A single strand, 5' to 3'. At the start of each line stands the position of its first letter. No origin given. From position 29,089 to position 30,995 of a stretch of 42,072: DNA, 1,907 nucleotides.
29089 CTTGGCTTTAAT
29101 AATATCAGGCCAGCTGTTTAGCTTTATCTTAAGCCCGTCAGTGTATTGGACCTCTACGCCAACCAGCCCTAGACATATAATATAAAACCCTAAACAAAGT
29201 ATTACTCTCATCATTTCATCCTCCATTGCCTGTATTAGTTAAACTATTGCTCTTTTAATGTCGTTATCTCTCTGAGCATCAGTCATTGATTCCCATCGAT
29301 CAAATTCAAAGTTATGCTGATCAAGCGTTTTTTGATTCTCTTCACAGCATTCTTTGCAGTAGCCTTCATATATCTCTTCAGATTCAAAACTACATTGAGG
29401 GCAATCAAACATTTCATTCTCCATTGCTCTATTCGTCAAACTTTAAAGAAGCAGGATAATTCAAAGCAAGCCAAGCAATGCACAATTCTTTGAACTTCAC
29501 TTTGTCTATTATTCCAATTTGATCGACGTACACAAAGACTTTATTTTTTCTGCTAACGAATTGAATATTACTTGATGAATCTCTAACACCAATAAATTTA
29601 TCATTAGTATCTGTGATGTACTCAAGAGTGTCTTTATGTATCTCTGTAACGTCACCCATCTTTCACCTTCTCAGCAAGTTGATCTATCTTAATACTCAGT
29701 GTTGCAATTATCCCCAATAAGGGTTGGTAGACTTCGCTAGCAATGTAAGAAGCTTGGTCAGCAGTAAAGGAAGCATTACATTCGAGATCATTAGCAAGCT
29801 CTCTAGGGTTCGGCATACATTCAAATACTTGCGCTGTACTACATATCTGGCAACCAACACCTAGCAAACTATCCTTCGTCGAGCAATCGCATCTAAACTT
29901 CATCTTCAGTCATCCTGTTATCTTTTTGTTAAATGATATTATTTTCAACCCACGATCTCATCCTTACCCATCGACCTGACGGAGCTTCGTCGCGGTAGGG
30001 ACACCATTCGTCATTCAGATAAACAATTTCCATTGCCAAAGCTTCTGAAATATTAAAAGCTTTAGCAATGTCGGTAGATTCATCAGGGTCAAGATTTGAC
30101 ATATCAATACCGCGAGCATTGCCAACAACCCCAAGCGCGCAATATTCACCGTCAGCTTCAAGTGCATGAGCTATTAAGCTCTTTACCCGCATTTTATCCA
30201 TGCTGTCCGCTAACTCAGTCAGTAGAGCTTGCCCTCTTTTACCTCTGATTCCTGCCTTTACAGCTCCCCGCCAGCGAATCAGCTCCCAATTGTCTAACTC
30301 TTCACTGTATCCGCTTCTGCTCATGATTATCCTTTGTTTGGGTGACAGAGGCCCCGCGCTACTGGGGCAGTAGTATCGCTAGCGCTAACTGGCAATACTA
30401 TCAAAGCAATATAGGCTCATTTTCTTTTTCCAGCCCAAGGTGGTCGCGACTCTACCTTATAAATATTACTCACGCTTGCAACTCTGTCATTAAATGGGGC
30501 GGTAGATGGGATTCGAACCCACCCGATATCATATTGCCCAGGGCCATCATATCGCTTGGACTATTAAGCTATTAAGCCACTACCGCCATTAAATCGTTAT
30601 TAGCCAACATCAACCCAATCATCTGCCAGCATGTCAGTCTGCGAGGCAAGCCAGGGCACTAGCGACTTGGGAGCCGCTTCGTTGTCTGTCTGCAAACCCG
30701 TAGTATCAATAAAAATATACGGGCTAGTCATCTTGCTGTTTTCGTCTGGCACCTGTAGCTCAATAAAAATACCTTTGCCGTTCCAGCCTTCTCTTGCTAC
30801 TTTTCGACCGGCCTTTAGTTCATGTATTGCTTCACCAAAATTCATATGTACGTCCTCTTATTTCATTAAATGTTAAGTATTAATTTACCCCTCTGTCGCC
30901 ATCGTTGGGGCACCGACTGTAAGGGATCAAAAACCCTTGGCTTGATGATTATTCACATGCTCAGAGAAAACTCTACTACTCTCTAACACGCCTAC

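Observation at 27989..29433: Gene-cassette locus: unrelated small ORFs share identical 5' leaders and 3' tails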

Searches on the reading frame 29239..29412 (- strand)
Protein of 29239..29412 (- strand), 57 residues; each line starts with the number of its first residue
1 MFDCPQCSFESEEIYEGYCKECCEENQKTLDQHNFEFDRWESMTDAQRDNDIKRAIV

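Call 13: search_protein_families(library=pfam, max_evalue=0.1, proteins=[window:29239-29412:-])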
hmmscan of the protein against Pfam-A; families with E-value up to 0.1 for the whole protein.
window:29239-29412:- (57 aa): 4 families
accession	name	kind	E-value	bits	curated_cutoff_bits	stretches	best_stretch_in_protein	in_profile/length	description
PF25128.1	HRDE1_NRDE3_N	-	0.019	15.3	32.3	1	2-53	103-149/158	HRDE1/NRDE-3, N-terminal domain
PF02257.21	RFX_DNA_binding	-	0.074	14.1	27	1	4-35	15-46/79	RFX DNA-binding domain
PF00758.23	EPO_TPO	-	0.08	13.6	25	1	19-56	26-64/158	Erythropoietin/thrombopoietin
PF13767.11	DUF4168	-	0.084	14.4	25.8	1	15-51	53-90/95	Domain of unknown function (DUF4168)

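Call 18: search_protein_families(library=phrogs, max_evalue=0.01, proteins=[window:29239-29412:-])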
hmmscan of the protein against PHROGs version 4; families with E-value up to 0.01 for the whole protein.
window:29239-29412:- (57 aa): 0 families

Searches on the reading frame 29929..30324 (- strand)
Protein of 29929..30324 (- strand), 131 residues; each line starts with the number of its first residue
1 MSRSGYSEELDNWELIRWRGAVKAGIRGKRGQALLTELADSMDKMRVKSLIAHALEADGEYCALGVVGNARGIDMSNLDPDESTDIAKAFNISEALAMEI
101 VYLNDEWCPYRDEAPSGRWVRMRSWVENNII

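Call 13: search_protein_families(library=pfam, max_evalue=0.1, proteins=[window:29929-30324:-])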
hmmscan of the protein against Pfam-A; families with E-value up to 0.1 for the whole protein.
window:29929-30324:- (131 aa): 0 families

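Call 18: search_protein_families(library=phrogs, max_evalue=0.01, proteins=[window:29929-30324:-])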
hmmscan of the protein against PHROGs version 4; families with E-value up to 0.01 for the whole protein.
window:29929-30324:- (131 aa): 1 family
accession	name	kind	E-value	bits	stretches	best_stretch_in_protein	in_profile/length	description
phrog_25637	-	unknown function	5.2e-44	150.9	1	1-130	1-141/146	-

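Call 30: find_homologous_proteins(query=window:29929-30324:-, max_evalue=0.00001)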
Query window:29929-30324:- (131 aa): 2180 proteins with E <= 0.00001 among 2193 candidates; the best 120 are listed.
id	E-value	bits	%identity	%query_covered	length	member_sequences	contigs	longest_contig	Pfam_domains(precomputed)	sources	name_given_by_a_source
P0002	7.2e-82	290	100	100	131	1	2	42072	-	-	-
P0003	5.0e-47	177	65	99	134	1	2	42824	-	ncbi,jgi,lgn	jgi:hypothetical protein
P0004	2.6e-45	172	62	99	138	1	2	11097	-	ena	-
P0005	5.5e-45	171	62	99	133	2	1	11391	-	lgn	-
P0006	1.7e-44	169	60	100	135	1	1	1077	-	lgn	-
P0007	3.7e-44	168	62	99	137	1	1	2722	-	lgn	-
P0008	5.5e-44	168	61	99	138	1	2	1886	-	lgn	-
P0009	5.6e-44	168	61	99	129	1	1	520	-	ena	-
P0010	6.8e-44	167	62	99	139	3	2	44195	-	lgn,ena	-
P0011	9.4e-44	167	60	99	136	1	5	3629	-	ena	-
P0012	1.1e-43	167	59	100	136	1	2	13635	-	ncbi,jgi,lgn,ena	jgi:hypothetical protein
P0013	1.5e-43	166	61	99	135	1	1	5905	-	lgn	-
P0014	1.6e-43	166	60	99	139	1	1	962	-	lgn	-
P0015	1.9e-43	166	60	99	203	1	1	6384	-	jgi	jgi:hypothetical protein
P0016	2.4e-43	166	59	99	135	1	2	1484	-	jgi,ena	jgi:hypothetical protein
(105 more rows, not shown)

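Call 31: find_encoding_contigs(protein=P0002, flank=10000, max_places=6)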
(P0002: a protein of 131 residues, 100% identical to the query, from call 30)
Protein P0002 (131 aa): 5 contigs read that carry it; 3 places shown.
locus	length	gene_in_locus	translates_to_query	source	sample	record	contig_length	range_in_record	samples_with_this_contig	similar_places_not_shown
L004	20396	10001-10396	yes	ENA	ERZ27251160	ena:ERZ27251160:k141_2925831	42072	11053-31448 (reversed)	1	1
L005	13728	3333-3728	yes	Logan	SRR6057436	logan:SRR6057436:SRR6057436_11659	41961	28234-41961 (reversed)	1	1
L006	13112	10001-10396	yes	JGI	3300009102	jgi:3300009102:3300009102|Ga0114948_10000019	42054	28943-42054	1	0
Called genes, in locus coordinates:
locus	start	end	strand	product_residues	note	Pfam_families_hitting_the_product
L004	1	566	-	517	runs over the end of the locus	PF03237:Terminase_6N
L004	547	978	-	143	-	-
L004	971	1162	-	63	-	-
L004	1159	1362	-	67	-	-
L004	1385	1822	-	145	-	-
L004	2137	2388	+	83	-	-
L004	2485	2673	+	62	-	PF25704:AcrF2 (weak)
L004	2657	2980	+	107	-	PF24043:DUF7352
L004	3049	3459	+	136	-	-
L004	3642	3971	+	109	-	-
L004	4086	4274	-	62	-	-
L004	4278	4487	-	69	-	-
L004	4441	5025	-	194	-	PF05766:NinG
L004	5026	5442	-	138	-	PF07105:DUF1367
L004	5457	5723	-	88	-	-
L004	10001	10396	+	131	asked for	-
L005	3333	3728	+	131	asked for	-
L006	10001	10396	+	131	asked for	-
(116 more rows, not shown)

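Call 32: find_encoding_contigs(protein=P0003, flank=10000, max_places=4)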
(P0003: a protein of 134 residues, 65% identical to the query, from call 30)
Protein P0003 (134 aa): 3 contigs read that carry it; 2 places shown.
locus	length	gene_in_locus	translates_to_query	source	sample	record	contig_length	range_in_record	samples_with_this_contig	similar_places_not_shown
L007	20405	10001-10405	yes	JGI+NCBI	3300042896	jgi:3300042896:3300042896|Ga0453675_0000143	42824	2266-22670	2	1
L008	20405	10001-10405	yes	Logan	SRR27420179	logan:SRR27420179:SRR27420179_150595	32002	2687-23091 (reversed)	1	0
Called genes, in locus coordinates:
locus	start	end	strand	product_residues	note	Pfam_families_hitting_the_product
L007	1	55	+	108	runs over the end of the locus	-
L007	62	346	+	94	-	-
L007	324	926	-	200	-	-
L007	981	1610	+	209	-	-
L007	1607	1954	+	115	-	-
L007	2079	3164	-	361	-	PF00589:Phage_integrase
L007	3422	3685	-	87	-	-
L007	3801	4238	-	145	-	PF00436:SSB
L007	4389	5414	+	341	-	PF12684:DUF3799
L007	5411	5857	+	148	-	-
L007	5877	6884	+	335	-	PF13479:AAA_24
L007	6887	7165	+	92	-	PF19905:DUF6378 (weak)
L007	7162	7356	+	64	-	PF13560:HTH_31 (weak), PF01381:HTH_3 (weak)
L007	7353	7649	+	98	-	PF14359:DUF4406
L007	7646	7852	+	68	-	-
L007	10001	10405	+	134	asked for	-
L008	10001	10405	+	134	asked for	-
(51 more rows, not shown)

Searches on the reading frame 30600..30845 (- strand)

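Call 13: search_protein_families(library=pfam, max_evalue=0.1, proteins=[window:30600-30845:-])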
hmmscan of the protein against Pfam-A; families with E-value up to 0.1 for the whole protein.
window:30600-30845:- (81 aa): 1 family
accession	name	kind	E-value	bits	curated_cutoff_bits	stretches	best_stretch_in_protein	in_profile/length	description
PF11195.14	Tad2-like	-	1.1e-24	87.1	25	1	1-78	1-71/73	Thoeris anti-defense 2-like domain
